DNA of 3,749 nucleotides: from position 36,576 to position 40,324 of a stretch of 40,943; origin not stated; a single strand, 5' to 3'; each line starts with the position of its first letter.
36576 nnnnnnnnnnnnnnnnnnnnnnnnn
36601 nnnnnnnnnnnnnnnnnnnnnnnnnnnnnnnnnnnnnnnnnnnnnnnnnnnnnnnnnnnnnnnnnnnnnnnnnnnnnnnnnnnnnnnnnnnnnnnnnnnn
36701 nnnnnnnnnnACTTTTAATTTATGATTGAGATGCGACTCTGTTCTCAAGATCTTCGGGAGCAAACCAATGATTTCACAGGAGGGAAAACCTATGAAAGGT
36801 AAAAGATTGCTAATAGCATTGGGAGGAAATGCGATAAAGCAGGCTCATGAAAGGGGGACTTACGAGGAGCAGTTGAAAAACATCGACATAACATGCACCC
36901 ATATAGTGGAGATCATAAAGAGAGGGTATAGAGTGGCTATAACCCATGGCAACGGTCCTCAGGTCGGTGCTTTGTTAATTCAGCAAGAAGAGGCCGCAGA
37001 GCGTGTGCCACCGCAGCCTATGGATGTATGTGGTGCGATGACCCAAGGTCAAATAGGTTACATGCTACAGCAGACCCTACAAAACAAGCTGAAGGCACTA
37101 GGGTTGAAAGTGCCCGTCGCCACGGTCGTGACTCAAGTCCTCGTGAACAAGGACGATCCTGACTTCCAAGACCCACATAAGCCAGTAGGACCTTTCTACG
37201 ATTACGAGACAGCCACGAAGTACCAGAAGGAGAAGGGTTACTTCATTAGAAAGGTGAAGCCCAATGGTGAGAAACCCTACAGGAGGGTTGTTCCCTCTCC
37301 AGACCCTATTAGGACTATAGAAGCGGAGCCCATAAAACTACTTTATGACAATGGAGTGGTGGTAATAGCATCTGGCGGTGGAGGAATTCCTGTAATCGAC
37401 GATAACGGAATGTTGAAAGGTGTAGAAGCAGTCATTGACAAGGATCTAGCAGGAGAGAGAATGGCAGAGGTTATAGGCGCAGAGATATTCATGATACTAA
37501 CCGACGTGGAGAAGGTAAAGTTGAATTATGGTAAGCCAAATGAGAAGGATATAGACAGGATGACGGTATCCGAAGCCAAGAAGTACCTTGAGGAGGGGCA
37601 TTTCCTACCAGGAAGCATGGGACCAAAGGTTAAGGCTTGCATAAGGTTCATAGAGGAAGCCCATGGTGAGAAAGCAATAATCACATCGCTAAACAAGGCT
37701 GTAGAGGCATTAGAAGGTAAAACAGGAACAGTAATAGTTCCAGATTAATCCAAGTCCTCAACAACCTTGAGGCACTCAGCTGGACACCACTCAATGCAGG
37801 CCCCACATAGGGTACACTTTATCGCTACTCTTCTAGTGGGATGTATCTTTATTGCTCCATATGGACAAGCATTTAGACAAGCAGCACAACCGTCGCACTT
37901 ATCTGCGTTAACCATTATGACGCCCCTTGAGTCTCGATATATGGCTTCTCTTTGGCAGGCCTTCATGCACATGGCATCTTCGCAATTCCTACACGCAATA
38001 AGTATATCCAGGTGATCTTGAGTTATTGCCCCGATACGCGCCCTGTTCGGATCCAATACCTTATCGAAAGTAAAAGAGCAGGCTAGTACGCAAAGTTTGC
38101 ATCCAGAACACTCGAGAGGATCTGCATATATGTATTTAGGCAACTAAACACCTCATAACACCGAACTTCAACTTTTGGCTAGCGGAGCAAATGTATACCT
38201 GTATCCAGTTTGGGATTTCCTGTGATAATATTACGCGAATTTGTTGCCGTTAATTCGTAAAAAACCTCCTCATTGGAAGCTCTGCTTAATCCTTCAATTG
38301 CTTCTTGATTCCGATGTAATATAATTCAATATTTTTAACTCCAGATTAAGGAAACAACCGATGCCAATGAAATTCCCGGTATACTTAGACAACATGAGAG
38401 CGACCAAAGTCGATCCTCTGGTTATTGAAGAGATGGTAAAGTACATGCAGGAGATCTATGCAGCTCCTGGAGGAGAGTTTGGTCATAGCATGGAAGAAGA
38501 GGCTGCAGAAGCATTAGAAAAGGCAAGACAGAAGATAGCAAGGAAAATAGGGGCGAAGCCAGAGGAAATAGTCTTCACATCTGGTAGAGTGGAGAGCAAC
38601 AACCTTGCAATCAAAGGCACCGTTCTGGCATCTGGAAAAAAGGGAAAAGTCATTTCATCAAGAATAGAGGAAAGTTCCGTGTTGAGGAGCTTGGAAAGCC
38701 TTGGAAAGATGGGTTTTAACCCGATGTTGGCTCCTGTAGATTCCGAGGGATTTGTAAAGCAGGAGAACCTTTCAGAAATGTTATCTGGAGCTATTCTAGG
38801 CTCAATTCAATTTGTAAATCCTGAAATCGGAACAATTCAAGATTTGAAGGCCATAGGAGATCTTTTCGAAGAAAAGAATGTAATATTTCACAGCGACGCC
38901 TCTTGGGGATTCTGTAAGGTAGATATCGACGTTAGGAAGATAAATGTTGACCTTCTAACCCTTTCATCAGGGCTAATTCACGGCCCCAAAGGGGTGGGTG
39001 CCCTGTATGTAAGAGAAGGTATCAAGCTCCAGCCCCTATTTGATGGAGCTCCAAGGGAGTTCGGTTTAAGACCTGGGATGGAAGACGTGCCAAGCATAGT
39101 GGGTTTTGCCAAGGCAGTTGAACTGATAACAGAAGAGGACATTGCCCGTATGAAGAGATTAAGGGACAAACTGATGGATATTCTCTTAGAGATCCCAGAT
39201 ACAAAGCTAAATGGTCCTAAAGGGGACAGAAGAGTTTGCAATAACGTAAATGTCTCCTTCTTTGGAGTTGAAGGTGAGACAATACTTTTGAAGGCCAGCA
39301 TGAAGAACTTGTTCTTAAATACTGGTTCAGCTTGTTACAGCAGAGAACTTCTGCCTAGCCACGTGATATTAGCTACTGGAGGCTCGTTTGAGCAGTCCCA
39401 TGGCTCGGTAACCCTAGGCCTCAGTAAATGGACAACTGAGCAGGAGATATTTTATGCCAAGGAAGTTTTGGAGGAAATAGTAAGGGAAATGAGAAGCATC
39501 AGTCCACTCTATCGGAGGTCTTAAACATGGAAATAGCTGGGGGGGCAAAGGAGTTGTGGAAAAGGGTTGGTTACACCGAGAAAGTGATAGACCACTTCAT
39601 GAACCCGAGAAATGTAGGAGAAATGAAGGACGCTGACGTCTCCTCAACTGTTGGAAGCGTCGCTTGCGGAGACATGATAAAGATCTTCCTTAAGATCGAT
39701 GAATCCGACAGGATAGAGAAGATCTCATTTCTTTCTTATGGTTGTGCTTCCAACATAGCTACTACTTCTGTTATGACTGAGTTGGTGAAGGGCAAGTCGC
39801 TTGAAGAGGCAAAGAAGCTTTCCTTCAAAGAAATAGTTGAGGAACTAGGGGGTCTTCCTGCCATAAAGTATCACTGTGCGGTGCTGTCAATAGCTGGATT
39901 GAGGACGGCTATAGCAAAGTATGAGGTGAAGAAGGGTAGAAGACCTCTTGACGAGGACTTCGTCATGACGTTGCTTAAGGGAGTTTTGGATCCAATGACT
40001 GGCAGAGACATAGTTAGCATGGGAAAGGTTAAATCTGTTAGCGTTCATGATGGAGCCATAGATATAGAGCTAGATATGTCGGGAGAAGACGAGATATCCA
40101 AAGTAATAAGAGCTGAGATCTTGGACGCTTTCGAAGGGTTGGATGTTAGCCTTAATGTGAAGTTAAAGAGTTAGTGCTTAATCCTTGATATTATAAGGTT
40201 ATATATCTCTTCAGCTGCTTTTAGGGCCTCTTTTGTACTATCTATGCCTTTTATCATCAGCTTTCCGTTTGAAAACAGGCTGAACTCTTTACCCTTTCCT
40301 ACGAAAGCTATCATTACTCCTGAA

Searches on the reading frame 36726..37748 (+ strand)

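Call 38: search_protein_families(library=pfam, proteins=[window:36726-37748:+], max_evalue=0.0001)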
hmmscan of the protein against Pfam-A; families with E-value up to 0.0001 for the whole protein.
window:36726-37748:+ (340 aa): 1 family
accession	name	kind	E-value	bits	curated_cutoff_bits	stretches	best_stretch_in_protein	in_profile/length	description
PF00696.33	AA_kinase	-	1.7e-24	87.3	24.9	1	26-320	1-233/234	Amino acid kinase family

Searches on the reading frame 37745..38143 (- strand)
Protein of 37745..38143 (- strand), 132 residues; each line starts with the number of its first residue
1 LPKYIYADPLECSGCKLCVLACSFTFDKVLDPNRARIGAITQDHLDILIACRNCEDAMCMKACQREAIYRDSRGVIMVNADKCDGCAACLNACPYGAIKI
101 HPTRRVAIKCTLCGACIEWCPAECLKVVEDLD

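Call 38: search_protein_families(library=pfam, proteins=[window:37745-38143:-], max_evalue=0.0001)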
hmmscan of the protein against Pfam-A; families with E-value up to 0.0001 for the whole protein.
window:37745-38143:- (132 aa): 13 families
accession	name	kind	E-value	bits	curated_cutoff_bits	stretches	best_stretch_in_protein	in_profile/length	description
PF00037.32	Fer4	-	1.9e-13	50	21.1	1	77-99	2-24/24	4Fe-4S binding domain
PF12838.12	Fer4_7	-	1.3e-12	48.4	27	2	51-97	2-52/52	4Fe-4S dicluster domain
PF13187.11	Fer4_9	-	2.9e-12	46.9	27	1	50-98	1-52/52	4Fe-4S dicluster domain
PF12797.12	Fer4_2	-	1.2e-11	44.1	24.5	1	75-95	2-22/22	4Fe-4S binding domain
PF13247.11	Fer4_11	-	1.1e-10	42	26.2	1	50-124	9-94/100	4Fe-4S dicluster domain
PF13237.11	Fer4_10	-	3.7e-10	40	25.5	1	77-121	3-53/53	4Fe-4S dicluster domain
PF12837.12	Fer4_6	-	6.7e-09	35.7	25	1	78-98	4-24/24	4Fe-4S binding domain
PF14697.11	Fer4_21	-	8.2e-09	35.9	35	1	51-99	8-58/59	4Fe-4S dicluster domain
PF12800.12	Fer4_4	-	1.1e-07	32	24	0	81-96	2-17/17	4Fe-4S binding domain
PF13484.11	Fer4_16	-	4.2e-07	31.1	30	0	82-101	1-20/66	4Fe-4S double cluster binding domain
PF12798.12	Fer4_3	-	8.9e-06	26.6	27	0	83-97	1-15/15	4Fe-4S binding domain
PF25160.1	LdpA_Fe-S-bd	-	2.9e-05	24.2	27.6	1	58-101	8-46/49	LdpA Fe-S cluster-binding domain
PF13534.11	Fer4_17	-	4e-05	24.5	22.2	0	82-101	1-18/61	4Fe-4S dicluster domain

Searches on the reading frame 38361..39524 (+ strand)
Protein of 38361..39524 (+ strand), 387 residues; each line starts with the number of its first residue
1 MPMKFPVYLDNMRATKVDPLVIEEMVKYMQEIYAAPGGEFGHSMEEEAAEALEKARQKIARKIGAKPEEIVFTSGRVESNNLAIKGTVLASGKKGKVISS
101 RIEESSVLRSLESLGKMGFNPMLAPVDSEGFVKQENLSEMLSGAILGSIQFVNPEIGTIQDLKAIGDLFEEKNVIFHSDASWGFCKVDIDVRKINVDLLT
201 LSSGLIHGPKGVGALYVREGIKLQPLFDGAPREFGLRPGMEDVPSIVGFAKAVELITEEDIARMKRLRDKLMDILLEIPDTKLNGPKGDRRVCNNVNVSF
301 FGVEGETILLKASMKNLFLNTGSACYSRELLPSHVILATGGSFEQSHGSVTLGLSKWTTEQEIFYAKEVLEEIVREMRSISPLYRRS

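Call 38: search_protein_families(library=pfam, proteins=[window:38361-39524:+], max_evalue=0.0001)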
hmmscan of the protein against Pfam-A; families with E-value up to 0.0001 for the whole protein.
window:38361-39524:+ (387 aa): 1 family
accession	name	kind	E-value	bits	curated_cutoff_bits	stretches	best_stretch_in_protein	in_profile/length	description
PF00266.25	Aminotran_5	-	8.2e-48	163.7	21.5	1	7-340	1-352/371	Aminotransferase class-V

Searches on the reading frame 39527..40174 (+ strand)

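Call 38: search_protein_families(library=pfam, proteins=[window:39527-40174:+], max_evalue=0.0001)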
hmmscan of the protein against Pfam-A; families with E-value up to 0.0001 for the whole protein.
window:39527-40174:+ (215 aa): 2 families
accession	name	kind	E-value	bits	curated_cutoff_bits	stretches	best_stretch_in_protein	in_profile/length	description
PF01592.21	NifU_N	-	5.3e-42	143.4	22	1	16-137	2-125/127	NifU-like N terminal domain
PF01883.24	FeS_assembly_P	-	7.5e-09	36.2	23.5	1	145-205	3-64/73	Iron-sulfur cluster assembly protein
